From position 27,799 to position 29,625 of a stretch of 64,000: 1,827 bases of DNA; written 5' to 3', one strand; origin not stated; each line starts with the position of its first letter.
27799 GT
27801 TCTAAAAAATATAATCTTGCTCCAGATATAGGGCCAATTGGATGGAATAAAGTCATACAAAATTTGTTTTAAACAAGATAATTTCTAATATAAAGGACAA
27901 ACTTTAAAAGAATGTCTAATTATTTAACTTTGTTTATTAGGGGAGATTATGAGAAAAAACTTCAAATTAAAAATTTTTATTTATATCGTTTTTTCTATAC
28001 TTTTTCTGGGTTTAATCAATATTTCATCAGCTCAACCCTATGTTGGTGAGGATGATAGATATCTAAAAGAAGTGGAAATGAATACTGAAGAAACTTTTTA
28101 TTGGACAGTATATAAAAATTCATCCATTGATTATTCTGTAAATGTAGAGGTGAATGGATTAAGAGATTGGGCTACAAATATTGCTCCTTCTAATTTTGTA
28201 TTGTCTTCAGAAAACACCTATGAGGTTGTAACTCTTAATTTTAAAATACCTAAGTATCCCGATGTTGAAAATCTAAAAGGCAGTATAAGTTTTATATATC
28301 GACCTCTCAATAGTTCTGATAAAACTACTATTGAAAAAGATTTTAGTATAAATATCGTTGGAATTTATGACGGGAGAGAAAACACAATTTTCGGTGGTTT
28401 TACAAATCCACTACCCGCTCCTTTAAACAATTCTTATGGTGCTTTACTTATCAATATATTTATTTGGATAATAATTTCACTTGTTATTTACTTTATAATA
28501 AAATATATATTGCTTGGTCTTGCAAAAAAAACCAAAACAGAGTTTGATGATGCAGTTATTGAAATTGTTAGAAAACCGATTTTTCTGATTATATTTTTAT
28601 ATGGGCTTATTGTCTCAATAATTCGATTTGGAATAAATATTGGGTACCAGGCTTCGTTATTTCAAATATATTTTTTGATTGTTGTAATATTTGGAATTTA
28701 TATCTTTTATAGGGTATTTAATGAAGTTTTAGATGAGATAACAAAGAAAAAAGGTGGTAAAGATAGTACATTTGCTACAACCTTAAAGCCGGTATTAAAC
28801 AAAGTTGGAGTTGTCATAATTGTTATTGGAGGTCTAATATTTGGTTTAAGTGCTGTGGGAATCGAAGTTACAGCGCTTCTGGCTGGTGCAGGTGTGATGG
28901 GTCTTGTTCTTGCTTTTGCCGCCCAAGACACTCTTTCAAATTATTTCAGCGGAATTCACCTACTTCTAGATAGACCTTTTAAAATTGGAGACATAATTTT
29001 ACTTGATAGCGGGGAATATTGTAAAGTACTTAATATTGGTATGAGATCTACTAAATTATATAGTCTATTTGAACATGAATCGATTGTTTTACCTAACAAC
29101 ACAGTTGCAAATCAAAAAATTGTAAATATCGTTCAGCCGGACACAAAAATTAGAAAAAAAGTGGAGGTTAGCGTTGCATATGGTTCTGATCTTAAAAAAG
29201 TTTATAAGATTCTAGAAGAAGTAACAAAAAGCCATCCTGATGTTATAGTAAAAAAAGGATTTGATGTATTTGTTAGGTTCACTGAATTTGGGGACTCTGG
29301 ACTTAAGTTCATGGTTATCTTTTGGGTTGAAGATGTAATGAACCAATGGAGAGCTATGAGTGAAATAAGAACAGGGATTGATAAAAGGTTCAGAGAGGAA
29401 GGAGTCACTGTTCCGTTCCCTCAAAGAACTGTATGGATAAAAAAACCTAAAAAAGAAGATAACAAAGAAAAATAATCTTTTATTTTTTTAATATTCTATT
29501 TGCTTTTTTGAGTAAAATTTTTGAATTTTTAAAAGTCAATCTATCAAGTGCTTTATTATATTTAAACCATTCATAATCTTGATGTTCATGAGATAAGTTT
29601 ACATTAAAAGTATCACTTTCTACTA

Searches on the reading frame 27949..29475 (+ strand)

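Call 35: search_protein_families(library=pfam, proteins=[window:27949-29475:+], max_evalue=0.00001)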
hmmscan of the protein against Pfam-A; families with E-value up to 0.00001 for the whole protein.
window:27949-29475:+ (508 aa): 2 families
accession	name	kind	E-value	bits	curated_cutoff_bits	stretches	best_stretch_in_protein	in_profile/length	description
PF21082.3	MS_channel_3rd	-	3.7e-15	56.6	21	1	405-486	3-86/88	Mechanosensitive ion channel MscS, C-terminal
PF00924.24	MS_channel_2nd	-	1.7e-11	44.5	20.2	1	327-394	1-66/68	Mechanosensitive ion channel, beta-domain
